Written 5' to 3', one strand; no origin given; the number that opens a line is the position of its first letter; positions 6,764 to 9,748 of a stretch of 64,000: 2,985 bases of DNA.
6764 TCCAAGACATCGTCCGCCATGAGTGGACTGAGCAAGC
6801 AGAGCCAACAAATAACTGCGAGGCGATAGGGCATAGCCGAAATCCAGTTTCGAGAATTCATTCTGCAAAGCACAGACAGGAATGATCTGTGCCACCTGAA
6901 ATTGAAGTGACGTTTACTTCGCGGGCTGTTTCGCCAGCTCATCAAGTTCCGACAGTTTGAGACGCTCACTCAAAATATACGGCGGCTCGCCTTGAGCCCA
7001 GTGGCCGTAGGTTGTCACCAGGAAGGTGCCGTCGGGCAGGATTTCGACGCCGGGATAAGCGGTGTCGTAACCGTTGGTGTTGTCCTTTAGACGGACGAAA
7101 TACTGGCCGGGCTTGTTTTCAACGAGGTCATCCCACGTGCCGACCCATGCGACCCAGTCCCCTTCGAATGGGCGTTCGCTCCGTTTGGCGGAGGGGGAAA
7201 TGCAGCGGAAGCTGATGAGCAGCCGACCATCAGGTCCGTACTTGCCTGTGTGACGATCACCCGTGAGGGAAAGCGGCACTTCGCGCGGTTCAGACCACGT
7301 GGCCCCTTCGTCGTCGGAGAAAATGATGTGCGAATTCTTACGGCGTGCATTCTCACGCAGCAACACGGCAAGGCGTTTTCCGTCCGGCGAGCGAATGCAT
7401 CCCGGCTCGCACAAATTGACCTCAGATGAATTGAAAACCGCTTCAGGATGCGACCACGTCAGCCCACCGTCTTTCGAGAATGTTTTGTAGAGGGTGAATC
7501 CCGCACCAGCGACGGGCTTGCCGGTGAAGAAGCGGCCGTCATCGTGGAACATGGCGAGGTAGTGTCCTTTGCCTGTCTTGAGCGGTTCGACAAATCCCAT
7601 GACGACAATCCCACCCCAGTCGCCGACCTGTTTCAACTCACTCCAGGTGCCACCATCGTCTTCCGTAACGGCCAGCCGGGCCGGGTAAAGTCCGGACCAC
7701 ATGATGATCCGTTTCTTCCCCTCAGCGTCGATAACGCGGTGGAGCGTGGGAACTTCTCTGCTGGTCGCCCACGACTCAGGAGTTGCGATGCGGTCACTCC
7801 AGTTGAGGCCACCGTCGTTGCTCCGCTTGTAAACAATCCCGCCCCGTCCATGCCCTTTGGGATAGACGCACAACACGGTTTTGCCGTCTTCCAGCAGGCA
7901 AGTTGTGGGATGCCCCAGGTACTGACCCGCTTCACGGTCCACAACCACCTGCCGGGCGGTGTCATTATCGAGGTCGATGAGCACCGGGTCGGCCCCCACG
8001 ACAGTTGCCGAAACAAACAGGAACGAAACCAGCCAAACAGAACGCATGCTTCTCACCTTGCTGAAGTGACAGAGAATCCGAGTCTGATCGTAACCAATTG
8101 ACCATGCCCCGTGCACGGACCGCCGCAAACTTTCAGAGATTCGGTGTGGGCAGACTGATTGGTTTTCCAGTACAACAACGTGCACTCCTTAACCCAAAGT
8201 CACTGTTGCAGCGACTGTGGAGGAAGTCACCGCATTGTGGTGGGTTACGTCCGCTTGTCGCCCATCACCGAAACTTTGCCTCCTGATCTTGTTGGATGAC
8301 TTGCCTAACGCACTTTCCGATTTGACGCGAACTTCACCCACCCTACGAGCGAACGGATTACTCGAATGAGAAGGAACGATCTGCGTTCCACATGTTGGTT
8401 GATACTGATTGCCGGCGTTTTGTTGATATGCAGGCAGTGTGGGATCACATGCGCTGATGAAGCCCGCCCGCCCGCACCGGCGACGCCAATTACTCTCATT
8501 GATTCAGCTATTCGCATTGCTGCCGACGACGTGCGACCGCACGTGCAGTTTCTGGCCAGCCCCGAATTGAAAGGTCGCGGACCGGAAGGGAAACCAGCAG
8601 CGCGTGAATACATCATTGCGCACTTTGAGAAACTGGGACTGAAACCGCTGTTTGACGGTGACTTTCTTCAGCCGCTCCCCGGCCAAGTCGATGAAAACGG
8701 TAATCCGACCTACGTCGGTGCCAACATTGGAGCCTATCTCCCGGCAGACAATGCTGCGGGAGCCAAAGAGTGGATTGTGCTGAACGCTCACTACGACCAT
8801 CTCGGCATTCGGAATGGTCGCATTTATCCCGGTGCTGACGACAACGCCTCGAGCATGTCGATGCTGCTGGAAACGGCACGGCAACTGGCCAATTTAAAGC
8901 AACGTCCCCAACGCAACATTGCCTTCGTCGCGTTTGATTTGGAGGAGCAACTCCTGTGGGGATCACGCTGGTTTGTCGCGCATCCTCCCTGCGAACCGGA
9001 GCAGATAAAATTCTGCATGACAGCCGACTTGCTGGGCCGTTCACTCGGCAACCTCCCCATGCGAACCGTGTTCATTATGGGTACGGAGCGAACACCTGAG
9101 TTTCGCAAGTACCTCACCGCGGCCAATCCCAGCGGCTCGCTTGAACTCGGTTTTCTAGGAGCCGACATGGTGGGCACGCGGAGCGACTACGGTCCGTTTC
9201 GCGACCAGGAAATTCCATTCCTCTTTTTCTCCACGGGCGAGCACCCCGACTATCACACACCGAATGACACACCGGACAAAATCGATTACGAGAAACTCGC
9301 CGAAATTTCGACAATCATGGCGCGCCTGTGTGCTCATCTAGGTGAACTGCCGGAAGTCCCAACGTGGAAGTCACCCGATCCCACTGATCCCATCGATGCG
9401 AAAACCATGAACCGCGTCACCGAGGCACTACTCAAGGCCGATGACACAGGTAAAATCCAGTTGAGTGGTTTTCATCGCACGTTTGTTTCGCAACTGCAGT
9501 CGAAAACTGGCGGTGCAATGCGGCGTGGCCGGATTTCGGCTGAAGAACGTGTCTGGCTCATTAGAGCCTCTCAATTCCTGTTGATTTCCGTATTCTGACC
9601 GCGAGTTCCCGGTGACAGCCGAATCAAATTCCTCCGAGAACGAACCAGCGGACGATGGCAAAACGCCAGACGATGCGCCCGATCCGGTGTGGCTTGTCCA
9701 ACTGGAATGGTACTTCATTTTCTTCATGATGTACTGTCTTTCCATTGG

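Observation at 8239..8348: Repeat family R1: about 110-nt element with complementary termini, sitting directly in 5' leaders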

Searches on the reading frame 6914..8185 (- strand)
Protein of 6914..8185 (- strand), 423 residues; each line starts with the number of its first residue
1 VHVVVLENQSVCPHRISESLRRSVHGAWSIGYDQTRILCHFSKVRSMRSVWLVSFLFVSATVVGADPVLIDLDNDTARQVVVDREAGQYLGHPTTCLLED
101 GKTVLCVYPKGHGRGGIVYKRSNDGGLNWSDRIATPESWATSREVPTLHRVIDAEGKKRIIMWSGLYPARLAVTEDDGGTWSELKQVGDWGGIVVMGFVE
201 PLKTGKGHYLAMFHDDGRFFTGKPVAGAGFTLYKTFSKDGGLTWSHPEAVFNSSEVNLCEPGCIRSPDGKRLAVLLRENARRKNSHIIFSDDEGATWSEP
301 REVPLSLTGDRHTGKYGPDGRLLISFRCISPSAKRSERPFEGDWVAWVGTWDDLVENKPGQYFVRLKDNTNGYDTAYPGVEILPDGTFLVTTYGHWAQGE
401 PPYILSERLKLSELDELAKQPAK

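Call 45: search_protein_families(library=pfam, proteins=[window:6914-8185:-])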
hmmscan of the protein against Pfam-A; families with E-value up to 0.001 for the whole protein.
window:6914-8185:- (423 aa): 3 families
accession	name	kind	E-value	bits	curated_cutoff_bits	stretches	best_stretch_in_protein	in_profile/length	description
PF13088.12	BNR_2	-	1.8e-13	50.9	31.4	1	172-306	85-207/277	BNR repeat-like domain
PF02012.26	BNR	-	1.6e-06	27.7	27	0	236-246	2-12/12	BNR/Asp-box repeat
PF15902.12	Sortilin-Vps10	-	0.00012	21.4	33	0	236-303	5-62/446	Sortilin, neurotensin receptor 3,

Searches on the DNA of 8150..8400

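Call 57: search_rna_families(source=window, start=8150, end=8400, threshold=evalue, max_evalue=10)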
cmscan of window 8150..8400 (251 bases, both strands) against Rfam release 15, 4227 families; matches with E-value up to 10: 0.
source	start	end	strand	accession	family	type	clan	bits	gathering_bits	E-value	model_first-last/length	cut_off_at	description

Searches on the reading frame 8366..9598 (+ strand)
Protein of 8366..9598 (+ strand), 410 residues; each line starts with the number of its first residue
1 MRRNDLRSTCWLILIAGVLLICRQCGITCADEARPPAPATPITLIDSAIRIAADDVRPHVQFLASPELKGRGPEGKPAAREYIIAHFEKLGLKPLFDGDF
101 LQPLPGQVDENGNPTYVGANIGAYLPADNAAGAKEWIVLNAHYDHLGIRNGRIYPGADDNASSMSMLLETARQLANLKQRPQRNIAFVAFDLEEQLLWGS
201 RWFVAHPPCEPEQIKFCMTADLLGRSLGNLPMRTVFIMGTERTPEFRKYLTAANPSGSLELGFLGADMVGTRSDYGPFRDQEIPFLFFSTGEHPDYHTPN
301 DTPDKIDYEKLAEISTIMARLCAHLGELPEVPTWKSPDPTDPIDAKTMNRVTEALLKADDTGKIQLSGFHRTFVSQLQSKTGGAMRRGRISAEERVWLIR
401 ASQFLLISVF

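Call 45: search_protein_families(library=pfam, proteins=[window:8366-9598:+])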
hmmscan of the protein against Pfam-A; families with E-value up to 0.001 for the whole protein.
window:8366-9598:+ (410 aa): 2 families
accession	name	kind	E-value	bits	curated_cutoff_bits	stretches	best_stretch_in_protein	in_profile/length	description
PF04389.22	Peptidase_M28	-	4.3e-38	131.4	21.3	1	123-320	4-191/193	Peptidase family M28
PF01546.33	Peptidase_M20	-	3.5e-05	24.2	24.6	1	140-216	3-91/206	Peptidase family M20/M25/M40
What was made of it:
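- Checked: The copies end 17 nt and 29 nt before the ATGs of an M28 peptidase gene (8366) and truA (44102); Pfam confirms both genes (call 45).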

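Call 50: find_homologous_proteins(query=window:8366-9598:+, max_evalue=1e-60)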
Query window:8366-9598:+ (410 aa): 1270 proteins with E <= 1e-60 among 8000 candidates; the best 120 are listed.
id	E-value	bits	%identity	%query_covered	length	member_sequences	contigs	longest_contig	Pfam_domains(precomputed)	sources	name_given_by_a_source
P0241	6.5e-249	844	88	100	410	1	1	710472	PF04389.23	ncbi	ncbi:MAG: M28 family peptidase [Planctomycetaceae bacterium]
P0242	2.3e-182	625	70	97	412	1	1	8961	PF01546.34,PF04389.23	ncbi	-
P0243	2.3e-178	612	71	89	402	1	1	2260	PF01546.34,PF04389.23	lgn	-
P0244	7.4e-171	587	67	97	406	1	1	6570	PF04389.23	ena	-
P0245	1.8e-159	549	63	92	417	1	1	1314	PF01546.34,PF04389.23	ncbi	-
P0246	2.0e-159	549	62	90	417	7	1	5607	PF01546.34,PF04389.23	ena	-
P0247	7.5e-158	544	63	90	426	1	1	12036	PF01546.34,PF04389.23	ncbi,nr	ncbi:MAG: M20/M25/M40 family metallo-hydrolase [Planctomycetaceae bacterium]|nr:M20/M25/M40 family m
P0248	6.2e-156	538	62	88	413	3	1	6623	PF01546.34,PF04389.23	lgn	-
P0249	4.3e-139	482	68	73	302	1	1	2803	PF04389.23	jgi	jgi:hypothetical protein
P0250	5.7e-138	479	86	60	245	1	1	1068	PF04389.23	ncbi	-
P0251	7.3e-129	449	52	99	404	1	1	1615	PF04389.23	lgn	-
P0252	2.2e-128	447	53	88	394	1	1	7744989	PF04389.23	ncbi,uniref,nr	ncbi:Aminopeptidase S [Maioricimonas rarisocia]|uniref:Aminopeptidase S n=1 Tax=Maioricimonas rariso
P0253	4.0e-127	443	54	88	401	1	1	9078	PF04389.23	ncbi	ncbi:MAG: M28 family metallopeptidase [Maioricimonas sp. JB049]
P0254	5.4e-126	439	52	94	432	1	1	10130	PF04389.23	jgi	jgi:hypothetical protein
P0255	7.1e-126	439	53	88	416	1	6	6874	PF04389.23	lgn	-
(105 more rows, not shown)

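Call 51: find_encoding_contigs(protein=P0241, flank=6000, max_places=2)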
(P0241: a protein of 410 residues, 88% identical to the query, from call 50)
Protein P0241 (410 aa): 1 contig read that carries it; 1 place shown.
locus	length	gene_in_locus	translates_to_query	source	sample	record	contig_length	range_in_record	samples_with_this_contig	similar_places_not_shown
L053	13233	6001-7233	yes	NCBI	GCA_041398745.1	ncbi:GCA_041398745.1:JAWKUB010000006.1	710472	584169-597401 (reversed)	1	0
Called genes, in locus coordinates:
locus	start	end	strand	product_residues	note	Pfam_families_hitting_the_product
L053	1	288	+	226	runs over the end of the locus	-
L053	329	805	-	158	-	-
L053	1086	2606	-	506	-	-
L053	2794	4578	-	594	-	PF07470:Glyco_hydro_88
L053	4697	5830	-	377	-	PF02012:BNR (faint), PF15902:Sortilin-Vps10 (faint), PF13088:BNR_2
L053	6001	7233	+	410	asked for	PF04389:Peptidase_M28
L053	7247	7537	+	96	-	-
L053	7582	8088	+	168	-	-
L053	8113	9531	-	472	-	PF06662:C5-epim_C (faint), PF09492:Pec_lyase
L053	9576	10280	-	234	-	PF02585:PIG-L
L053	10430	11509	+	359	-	-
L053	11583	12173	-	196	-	-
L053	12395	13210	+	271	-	PF06283:ThuA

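Call 52: find_encoding_contigs(protein=P0242, flank=6000, max_places=2)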
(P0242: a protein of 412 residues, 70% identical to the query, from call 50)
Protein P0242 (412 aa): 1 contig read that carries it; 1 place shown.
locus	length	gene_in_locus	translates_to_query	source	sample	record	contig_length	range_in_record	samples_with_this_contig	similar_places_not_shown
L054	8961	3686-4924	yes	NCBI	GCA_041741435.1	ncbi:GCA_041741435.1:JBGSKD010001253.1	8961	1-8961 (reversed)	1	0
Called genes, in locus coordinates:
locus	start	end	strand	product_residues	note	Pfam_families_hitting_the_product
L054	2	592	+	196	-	?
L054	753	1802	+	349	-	PF12006:DUF3500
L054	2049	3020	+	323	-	PF13578:Methyltransf_24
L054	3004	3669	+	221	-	-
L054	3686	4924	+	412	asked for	PF01546:Peptidase_M20 (weak), PF04389:Peptidase_M28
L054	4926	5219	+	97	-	-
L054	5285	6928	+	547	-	-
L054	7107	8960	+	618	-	?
